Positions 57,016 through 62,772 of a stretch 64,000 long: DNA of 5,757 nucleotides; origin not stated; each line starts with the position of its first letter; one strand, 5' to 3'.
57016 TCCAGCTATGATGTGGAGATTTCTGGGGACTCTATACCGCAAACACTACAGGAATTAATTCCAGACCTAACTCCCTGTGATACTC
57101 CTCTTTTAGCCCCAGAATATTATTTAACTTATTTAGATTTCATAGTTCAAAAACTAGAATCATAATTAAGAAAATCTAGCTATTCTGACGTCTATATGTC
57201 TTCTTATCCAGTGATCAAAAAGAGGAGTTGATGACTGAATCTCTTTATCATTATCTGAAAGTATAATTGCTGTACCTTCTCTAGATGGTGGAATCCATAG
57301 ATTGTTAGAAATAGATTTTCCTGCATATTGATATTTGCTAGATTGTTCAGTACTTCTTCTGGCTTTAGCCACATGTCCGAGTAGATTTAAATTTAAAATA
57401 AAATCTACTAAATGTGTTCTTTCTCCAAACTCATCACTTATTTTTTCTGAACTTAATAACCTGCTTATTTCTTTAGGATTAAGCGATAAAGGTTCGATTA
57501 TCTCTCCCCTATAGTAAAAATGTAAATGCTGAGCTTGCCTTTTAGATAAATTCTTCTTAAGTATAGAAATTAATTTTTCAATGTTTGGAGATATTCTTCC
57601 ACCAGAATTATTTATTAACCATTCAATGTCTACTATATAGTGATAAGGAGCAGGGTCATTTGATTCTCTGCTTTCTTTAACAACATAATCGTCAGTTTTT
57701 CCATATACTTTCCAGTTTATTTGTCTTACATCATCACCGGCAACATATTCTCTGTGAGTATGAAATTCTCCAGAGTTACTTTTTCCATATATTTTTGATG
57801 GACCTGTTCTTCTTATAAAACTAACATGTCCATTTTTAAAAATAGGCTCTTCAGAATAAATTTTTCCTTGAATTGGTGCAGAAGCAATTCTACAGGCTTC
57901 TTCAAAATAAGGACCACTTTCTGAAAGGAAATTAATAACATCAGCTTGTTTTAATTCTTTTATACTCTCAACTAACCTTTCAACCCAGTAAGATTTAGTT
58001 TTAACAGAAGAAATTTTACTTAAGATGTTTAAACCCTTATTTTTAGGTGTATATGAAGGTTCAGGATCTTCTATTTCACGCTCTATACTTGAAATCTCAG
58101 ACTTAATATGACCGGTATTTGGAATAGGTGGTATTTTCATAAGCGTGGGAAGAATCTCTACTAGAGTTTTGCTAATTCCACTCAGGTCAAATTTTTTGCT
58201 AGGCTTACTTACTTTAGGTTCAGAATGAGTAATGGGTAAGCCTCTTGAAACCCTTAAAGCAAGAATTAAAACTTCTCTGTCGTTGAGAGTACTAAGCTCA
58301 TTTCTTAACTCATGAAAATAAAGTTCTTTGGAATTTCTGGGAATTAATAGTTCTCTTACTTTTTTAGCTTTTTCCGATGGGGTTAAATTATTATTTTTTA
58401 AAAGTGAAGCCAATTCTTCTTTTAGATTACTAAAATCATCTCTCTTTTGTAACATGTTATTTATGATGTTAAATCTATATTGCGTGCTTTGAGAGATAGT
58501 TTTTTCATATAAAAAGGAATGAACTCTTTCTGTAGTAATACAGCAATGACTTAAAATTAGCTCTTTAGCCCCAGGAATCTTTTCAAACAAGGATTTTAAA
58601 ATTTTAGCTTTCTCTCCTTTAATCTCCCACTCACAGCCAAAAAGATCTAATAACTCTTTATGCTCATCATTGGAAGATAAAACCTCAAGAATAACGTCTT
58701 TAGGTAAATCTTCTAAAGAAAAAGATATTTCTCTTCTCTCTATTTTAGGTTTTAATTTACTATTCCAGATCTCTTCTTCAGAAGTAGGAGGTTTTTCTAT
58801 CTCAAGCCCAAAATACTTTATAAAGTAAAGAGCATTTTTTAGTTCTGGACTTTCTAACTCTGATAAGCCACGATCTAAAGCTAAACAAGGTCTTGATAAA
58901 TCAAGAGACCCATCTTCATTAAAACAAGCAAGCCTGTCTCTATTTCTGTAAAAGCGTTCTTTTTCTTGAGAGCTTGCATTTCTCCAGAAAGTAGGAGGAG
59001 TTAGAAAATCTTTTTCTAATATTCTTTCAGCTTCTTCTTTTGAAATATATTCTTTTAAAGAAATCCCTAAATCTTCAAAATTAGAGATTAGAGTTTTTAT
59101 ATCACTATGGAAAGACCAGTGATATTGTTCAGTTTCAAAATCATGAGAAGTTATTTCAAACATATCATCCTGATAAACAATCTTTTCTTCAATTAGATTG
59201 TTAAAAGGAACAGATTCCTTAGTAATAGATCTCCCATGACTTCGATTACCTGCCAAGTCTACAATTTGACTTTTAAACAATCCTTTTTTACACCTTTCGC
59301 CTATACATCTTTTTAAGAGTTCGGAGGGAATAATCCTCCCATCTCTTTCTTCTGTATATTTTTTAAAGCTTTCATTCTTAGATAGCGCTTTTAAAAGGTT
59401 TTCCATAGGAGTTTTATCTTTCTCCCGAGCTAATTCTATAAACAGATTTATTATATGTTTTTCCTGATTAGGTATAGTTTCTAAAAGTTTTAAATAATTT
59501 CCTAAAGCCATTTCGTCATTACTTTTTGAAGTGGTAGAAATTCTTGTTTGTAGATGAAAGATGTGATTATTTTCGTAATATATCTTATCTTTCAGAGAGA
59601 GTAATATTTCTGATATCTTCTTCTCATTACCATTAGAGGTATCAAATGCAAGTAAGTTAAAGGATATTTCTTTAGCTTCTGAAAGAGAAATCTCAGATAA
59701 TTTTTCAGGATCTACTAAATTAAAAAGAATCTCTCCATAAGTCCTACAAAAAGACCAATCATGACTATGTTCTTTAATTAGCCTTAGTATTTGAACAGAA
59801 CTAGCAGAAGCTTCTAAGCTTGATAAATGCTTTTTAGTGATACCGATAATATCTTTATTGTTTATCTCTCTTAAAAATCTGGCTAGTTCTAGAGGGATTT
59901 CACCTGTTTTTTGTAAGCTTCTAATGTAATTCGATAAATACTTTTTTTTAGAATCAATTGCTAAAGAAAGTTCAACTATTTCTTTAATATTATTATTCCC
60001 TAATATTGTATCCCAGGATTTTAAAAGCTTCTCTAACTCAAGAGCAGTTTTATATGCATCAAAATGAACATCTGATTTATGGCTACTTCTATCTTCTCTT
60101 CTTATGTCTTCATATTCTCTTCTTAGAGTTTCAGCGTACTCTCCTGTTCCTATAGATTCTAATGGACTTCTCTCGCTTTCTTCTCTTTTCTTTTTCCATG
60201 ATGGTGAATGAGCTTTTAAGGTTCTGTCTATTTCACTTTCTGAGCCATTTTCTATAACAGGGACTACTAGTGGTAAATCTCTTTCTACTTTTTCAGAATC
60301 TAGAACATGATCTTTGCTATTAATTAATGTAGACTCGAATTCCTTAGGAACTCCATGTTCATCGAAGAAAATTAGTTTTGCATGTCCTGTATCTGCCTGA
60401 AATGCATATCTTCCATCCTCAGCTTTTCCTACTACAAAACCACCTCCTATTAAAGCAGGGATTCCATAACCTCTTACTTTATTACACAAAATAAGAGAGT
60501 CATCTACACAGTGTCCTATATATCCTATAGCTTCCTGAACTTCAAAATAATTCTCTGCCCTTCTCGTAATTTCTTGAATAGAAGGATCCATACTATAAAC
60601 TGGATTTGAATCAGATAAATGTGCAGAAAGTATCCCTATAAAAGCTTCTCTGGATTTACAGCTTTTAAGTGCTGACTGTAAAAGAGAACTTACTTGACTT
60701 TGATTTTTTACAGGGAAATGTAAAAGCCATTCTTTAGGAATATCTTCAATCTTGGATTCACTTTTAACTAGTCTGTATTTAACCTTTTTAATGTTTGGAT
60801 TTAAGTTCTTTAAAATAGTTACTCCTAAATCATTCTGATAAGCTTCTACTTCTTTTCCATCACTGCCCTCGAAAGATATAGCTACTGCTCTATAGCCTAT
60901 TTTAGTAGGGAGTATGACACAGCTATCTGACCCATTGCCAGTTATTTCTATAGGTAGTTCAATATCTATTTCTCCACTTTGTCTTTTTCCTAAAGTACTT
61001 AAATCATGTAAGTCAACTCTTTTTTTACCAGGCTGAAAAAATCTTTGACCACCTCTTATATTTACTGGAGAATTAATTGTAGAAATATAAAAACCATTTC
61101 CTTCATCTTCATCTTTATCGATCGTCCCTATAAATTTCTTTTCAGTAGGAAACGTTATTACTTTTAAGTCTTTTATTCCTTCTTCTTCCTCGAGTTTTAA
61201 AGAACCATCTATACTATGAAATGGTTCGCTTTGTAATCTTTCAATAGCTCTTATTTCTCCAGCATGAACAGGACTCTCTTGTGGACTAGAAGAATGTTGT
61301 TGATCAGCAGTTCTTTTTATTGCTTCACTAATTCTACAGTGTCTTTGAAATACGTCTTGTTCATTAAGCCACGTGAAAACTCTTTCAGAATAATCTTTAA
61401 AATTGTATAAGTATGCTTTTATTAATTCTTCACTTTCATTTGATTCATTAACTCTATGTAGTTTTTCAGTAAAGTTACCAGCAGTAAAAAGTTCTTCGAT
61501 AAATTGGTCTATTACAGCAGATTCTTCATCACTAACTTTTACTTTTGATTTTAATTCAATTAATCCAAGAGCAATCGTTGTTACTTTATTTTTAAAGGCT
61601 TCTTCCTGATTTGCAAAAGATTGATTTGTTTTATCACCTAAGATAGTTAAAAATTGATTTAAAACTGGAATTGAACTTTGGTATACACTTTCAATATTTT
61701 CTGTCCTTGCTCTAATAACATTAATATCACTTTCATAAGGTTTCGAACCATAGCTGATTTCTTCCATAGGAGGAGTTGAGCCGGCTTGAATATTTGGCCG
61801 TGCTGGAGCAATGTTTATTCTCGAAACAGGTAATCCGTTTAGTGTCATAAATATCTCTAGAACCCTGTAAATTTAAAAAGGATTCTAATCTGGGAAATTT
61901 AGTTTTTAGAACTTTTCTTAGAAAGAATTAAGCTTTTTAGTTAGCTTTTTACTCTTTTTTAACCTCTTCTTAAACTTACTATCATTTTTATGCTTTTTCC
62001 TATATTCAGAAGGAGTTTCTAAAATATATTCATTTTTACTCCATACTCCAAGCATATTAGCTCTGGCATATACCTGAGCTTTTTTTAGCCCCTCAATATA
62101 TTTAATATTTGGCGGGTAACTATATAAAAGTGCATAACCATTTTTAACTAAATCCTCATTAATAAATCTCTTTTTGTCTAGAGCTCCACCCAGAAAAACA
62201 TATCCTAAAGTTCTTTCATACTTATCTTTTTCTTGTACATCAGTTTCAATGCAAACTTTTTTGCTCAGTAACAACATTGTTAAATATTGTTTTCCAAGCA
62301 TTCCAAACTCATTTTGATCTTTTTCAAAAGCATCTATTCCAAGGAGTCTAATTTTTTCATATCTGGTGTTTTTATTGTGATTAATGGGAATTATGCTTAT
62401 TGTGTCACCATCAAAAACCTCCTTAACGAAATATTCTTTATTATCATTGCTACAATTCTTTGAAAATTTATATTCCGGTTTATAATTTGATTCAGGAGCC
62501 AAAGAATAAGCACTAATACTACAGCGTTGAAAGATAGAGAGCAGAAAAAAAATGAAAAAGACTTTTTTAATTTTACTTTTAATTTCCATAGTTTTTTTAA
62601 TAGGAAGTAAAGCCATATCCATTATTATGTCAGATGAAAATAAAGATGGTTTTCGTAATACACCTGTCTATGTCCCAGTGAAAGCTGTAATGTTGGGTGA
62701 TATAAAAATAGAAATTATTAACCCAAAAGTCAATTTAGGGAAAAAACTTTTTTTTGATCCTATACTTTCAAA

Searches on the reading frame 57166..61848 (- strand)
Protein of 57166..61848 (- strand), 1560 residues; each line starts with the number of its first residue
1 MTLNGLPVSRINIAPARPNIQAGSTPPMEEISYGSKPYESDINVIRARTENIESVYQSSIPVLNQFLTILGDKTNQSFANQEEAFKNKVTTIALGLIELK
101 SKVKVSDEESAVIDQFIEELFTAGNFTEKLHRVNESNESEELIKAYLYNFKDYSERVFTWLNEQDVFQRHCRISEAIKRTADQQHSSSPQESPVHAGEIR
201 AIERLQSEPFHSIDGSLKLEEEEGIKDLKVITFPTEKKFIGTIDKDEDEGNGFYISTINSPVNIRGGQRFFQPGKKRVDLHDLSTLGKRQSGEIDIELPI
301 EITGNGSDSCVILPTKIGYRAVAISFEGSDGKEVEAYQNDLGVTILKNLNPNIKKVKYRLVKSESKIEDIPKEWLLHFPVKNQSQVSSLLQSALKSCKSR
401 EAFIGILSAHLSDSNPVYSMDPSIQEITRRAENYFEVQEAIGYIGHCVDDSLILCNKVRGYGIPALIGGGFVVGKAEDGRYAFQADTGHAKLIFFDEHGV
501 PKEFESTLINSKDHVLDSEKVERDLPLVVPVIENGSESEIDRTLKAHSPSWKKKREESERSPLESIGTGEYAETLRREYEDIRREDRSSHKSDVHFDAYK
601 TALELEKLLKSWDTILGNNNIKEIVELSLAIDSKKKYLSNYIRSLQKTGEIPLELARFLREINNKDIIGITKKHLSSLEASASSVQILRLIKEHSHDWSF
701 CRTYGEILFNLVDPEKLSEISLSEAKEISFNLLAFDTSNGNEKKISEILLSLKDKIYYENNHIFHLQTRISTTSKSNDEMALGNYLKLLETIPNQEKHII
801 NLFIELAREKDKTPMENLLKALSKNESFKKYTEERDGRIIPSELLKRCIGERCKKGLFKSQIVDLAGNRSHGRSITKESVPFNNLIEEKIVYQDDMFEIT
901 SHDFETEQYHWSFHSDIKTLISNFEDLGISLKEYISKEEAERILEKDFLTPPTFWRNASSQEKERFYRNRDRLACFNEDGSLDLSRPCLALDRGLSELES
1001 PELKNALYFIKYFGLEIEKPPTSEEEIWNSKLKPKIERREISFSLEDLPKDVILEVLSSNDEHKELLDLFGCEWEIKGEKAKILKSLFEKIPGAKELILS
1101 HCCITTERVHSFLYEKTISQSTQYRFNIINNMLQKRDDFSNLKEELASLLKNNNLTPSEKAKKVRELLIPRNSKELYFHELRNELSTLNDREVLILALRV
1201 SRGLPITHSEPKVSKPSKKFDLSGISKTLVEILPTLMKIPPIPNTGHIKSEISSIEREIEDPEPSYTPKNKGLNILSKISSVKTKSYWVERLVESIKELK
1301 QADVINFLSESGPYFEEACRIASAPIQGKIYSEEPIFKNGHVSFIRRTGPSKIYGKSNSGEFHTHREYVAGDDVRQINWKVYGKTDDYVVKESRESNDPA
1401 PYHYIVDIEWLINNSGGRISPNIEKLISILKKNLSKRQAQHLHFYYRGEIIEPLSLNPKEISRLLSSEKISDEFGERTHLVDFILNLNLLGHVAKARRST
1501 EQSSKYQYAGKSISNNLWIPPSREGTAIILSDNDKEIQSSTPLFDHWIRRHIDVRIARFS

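Call 61: search_protein_families(library=pfam, proteins=[window:57166-61848:-], max_evalue=0.0001)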
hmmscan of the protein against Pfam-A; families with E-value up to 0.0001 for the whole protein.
window:57166-61848:- (1560 aa): 1 family
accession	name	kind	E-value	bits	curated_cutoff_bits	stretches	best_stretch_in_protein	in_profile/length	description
PF01882.25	DUF58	-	2.3e-05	24.1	23.4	1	1365-1396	2-33/216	Protein of unknown function DUF58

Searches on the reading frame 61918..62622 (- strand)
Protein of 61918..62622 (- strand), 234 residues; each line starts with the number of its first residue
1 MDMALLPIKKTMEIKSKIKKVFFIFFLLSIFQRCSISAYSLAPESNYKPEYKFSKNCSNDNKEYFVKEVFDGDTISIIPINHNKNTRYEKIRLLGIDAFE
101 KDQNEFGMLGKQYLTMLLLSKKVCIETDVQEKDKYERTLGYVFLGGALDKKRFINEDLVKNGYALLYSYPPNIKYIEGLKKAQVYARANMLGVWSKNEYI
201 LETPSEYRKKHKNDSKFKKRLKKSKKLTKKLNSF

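Call 61: search_protein_families(library=pfam, proteins=[window:61918-62622:-], max_evalue=0.0001)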
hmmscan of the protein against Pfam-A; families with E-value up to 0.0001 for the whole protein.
window:61918-62622:- (234 aa): 1 family
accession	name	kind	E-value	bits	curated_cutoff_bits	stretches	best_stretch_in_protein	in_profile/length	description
PF00565.23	SNase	-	3.3e-19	69.8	21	1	90-196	1-107/107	Staphylococcal nuclease homologue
